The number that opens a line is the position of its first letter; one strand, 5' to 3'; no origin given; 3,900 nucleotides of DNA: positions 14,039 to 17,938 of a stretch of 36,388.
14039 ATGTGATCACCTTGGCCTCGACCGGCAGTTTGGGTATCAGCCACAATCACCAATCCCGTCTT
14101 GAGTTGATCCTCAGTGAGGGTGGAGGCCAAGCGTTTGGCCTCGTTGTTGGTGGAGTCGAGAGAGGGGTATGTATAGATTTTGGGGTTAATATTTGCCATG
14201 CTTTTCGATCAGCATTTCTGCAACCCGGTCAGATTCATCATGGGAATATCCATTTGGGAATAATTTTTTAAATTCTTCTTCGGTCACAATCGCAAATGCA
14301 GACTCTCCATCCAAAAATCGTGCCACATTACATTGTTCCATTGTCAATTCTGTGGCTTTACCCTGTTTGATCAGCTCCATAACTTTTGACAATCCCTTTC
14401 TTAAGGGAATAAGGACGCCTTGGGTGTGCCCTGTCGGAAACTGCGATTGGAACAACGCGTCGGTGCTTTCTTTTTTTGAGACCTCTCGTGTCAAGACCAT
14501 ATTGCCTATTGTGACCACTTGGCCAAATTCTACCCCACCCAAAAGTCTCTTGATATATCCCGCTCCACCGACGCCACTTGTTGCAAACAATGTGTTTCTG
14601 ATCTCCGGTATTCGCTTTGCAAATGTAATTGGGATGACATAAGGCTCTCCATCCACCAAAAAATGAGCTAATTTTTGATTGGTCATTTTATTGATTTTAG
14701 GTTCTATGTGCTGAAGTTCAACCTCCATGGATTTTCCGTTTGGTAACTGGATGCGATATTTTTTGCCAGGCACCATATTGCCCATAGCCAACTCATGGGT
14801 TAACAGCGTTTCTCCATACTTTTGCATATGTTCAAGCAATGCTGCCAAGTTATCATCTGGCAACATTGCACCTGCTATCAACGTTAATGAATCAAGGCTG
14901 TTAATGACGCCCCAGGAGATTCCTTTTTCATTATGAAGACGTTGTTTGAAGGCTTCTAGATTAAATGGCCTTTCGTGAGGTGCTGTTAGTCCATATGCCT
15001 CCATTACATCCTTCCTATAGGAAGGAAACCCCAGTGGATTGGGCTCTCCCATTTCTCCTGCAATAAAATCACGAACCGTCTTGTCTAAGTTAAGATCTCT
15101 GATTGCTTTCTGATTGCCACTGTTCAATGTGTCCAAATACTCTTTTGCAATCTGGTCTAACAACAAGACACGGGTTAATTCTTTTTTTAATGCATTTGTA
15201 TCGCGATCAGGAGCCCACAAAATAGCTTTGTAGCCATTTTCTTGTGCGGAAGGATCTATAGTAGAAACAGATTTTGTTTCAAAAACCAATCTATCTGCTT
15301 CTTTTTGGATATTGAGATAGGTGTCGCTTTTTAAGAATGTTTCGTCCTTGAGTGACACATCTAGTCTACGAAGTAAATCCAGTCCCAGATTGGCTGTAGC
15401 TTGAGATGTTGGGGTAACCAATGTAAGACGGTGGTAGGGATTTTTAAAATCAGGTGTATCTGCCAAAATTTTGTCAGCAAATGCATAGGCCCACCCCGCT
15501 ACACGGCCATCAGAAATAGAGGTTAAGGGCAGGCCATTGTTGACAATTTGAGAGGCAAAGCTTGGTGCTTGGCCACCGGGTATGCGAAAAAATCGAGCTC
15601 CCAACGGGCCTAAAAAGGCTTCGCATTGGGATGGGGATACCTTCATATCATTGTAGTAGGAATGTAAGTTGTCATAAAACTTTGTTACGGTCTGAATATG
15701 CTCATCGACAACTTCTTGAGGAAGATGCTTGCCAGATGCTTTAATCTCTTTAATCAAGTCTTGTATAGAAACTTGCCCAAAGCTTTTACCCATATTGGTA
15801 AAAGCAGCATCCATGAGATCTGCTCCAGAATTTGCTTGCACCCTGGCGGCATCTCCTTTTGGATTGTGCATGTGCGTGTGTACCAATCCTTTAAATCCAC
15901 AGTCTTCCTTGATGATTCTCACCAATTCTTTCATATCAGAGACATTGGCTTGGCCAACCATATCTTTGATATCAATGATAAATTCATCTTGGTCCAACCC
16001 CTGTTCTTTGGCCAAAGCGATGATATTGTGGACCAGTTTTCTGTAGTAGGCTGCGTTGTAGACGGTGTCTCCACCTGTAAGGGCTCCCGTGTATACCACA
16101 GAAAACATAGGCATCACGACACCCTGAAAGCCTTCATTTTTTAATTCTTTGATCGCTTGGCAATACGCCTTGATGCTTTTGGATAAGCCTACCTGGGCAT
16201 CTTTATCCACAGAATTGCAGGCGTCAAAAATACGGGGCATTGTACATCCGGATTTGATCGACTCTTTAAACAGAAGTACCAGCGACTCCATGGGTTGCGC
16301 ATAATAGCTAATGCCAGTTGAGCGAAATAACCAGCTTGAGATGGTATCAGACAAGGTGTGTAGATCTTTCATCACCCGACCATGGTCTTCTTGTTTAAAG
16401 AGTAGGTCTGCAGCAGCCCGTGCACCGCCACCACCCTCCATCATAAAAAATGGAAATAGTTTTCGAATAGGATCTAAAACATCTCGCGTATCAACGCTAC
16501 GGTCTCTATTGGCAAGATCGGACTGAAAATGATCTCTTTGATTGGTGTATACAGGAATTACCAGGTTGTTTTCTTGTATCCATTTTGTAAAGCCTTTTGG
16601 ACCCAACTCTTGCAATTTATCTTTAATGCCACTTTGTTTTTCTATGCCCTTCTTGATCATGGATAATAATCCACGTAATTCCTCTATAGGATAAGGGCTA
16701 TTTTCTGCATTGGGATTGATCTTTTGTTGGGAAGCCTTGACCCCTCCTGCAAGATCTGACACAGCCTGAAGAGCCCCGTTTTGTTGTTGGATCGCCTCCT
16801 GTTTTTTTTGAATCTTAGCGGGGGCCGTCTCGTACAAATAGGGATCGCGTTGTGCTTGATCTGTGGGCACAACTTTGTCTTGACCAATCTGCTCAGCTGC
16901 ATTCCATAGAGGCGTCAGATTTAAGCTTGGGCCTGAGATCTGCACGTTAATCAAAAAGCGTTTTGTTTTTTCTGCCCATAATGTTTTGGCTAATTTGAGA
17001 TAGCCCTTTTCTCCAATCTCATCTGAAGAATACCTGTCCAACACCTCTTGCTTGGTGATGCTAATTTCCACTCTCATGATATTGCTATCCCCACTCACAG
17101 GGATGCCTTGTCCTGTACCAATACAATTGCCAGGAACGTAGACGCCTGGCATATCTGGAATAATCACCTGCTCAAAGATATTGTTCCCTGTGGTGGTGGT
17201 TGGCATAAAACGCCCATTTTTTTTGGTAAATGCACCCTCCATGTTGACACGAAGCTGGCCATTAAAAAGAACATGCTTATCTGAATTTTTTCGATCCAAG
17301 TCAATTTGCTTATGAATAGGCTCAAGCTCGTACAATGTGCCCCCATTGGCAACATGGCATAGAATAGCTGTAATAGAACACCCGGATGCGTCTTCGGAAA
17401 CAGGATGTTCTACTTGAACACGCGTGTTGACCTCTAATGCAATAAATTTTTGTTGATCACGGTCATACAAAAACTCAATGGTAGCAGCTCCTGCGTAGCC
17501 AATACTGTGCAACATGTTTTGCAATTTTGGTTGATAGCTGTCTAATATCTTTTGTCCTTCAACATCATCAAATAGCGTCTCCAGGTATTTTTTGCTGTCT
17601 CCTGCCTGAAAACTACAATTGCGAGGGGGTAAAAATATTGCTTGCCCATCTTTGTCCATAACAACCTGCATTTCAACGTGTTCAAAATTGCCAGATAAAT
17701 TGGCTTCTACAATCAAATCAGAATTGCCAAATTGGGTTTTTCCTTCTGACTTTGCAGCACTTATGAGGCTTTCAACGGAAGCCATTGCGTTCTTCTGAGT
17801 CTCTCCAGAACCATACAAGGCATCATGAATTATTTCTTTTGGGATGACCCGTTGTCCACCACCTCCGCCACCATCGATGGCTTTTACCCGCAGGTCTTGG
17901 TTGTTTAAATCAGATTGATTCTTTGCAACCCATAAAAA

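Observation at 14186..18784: Oversized, highly divergent pyruvate-carboxylase-type enzyme with a non-canonical biotin-attachment motif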

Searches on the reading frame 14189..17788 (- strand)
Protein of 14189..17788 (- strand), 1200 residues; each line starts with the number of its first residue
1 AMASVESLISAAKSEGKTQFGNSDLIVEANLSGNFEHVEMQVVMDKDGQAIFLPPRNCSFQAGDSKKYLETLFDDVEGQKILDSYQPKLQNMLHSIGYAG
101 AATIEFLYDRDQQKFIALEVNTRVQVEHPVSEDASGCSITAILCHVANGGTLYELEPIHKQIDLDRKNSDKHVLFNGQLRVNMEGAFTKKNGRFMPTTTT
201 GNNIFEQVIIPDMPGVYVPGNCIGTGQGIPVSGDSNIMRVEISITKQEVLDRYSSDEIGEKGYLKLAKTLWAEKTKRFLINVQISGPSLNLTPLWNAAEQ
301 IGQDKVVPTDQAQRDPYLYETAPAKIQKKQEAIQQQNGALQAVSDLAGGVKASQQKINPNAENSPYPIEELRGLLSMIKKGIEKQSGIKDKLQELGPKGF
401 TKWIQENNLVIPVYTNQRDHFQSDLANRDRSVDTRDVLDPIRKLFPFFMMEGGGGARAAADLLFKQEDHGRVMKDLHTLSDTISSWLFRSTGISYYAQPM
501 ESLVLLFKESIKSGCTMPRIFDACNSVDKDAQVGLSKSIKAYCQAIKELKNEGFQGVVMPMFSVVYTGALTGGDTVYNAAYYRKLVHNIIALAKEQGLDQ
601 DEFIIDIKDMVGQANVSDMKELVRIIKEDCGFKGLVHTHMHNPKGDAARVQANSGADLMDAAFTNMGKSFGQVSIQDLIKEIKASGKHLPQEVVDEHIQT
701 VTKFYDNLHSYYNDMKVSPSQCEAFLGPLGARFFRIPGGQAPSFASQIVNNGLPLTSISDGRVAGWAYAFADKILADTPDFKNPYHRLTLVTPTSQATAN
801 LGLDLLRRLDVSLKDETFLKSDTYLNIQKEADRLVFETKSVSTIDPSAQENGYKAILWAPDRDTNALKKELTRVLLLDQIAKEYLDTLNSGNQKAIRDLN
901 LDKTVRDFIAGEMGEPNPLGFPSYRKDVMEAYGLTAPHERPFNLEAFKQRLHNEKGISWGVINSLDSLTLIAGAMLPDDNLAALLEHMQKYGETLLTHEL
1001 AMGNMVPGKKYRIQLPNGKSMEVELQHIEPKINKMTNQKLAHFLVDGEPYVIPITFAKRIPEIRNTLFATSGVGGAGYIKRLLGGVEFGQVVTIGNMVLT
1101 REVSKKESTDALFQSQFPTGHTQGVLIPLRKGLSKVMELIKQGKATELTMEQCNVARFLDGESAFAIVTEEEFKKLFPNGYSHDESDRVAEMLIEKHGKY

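Call 24: search_protein_representatives(protein=window:14189-17788:-)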
Query: 1200 residues. Proteins with E-value up to 0.001 (for the whole library): 6192; up to 1e-10: 1401; up to 1e-30: 8. The best 150 are listed.
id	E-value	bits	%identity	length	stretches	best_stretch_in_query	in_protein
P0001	0.0e+00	2735.4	100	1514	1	1-1200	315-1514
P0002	2.4e-288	976.1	47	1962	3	371-830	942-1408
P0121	1.9e-188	645.2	46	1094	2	388-867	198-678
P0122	7.1e-183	626.8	40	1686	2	409-1176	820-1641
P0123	5.1e-176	604.1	38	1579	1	2-1195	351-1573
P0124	7.6e-42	159.7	30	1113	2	283-803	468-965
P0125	3.9e-38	147.5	29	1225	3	10-162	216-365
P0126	3.0e-31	124.7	31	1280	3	303-808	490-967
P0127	1.5e-28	115.7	31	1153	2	381-753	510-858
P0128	1.5e-27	112.4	29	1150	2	386-753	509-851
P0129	2.1e-27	111.9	30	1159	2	383-752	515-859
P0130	2.8e-27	111.5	28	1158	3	358-716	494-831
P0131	2.4e-26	108.4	29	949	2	386-744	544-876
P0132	1.2e-25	106.1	29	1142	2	387-747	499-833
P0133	2.1e-23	98.7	29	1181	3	383-748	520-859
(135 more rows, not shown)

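Call 27: find_encoding_contigs(protein=P0123, flank=10000, max_places=3)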
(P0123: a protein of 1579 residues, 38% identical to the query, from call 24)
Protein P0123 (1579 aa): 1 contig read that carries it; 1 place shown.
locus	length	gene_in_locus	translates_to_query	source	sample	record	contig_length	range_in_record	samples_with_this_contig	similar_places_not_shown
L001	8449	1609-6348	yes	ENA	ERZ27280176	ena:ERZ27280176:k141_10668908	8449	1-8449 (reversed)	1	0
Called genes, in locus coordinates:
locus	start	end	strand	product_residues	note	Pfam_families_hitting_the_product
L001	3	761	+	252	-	?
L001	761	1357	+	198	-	PF03099:BPL_LplA_LipB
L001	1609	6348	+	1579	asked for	PF00289:Biotin_carb_N (weak), PF02786:CPSase_L_D2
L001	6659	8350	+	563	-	-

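Call 28: find_encoding_contigs(protein=P0122, flank=10000, max_places=3)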
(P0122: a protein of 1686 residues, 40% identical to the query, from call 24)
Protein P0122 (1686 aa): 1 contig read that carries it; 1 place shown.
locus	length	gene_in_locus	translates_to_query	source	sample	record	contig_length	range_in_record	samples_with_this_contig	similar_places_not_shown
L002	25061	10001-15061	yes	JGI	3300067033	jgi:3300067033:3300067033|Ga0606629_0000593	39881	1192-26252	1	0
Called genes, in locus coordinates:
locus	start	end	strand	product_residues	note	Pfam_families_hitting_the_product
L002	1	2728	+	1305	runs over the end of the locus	?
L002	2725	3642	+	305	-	-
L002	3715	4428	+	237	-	PF04402:SIMPL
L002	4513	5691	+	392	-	PF13173:AAA_14, PF13635:DUF4143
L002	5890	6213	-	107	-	PF13744:HTH_37 (weak), PF13560:HTH_31 (weak), PF12844:HTH_19 (weak), PF01381:HTH_3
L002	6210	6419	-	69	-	PF05973:Gp49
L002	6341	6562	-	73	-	-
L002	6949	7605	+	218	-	-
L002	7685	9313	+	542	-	PF06418:CTP_synth_N, PF00117:GATase, PF07722:Peptidase_C26 (faint)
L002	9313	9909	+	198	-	PF03099:BPL_LplA_LipB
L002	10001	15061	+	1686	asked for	PF00289:Biotin_carb_N, PF02786:CPSase_L_D2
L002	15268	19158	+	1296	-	PF00289:Biotin_carb_N (weak), PF02786:CPSase_L_D2, PF02785:Biotin_carb_C (weak), PF02436:PYC_OADA, PF00364:Biotin_lipoyl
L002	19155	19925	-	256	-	PF02358:Trehalose_PPase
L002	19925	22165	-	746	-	PF00982:Glyco_transf_20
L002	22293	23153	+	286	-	PF21088:MS_channel_1st, PF00924:MS_channel_2nd, PF21082:MS_channel_3rd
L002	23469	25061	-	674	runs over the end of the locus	PF00005:ABC_tran, PF02463:SMC_N, PF13304:AAA_21 (faint), PF12704:MacB_PCD, PF02687:FtsX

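Call 32: search_protein_families(library=pfam, proteins=[L002:15268-19158:+, L001:761-1357:+, L001:6659-8350:+], max_evalue=0.001)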
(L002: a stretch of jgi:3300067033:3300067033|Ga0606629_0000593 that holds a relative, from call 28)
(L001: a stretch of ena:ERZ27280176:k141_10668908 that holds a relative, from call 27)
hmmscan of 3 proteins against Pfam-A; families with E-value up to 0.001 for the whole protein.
L002:15268-19158:+ (1296 aa): 6 families
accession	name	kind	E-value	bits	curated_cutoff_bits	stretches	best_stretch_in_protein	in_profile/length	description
PF02786.22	CPSase_L_D2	-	4.5e-41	141.1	19.8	1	193-398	1-202/211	Carbamoyl-phosphate synthase L chain, ATP binding domain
PF02436.23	PYC_OADA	-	1.8e-10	41.4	27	1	965-1161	5-190/201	Conserved carboxylase domain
PF00364.28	Biotin_lipoyl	-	2e-10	40.8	22.1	1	1230-1295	7-73/73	Biotin-requiring enzyme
PF02785.25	Biotin_carb_C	-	2.4e-07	31.3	32.4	1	445-522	12-92/108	Biotin carboxylase C-terminal domain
PF00289.28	Biotin_carb_N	-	4.2e-06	27.7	25.5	1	83-188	3-110/110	Biotin carboxylase, N-terminal domain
PF13375.12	RnfC_N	-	0.00094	19.6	25.6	0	1237-1277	39-78/101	RnfC Barrel sandwich hybrid domain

L001:761-1357:+ (198 aa): 1 family
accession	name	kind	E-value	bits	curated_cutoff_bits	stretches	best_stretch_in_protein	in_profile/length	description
PF03099.24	BPL_LplA_LipB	-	4e-12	46.6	21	1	47-152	21-133/133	Biotin/lipoate A/B protein ligase family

L001:6659-8350:+ (563 aa): 0 families

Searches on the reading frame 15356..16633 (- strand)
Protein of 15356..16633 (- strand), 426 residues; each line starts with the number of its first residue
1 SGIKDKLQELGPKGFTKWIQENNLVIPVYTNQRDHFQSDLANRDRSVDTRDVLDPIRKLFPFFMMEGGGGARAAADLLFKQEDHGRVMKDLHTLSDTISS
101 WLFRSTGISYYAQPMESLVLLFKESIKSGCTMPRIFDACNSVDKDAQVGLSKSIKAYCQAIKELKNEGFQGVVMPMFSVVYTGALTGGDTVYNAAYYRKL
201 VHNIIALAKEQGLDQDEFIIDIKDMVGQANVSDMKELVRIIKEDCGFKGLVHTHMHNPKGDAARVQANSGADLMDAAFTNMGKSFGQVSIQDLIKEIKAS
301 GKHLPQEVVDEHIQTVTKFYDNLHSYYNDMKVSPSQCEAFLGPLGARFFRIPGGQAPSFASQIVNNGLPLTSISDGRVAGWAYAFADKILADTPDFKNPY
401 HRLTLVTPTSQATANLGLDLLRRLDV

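Call 79: search_solved_structures(query=window:15356-16633:-, max_evalue=0.01)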
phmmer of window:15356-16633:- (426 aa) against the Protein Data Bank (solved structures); distinct sequences matched with E-value up to 0.01: 26.
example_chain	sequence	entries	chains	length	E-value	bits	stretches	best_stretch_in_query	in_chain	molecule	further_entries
8gk8_C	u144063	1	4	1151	2.2e-18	69.8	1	1-334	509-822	Pyruvate carboxylase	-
3ho8_A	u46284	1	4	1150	2.2e-18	69.8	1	1-334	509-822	Pyruvate carboxylase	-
4hnt_A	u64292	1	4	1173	2.2e-18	69.7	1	1-334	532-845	Pyruvate carboxylase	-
4hnu_A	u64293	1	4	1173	2.2e-18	69.7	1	1-334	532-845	Pyruvate carboxylase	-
4hnv_A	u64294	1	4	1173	2.2e-18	69.7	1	1-334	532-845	Pyruvate carboxylase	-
3bg5_A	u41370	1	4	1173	2.2e-18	69.7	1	1-334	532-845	Pyruvate carboxylase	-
3hbl_A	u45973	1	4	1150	2.3e-18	69.7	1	1-333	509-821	Pyruvate carboxylase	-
3hb9_A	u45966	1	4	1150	6.7e-18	68.1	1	1-362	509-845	Pyruvate carboxylase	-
9ueq_A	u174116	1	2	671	9.7e-18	67.6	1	2-420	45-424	Pyruvate carboxylase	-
9ubg_A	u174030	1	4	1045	2.8e-17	66.1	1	2-420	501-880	Pyruvate carboxylase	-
9vmh_A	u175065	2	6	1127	3.3e-17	65.9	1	2-420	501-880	Pyruvate carboxylase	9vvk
4qsl_H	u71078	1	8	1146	2.6e-15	59.6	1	2-364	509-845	Pyruvate carboxylase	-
4qsk_A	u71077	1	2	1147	2.7e-15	59.6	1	2-364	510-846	Pyruvate carboxylase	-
4qsh_A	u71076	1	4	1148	2.7e-15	59.6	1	2-364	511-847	Pyruvate carboxylase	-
4jx4_A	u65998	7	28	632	5.4e-14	55.3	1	2-369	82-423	Pyruvate carboxylase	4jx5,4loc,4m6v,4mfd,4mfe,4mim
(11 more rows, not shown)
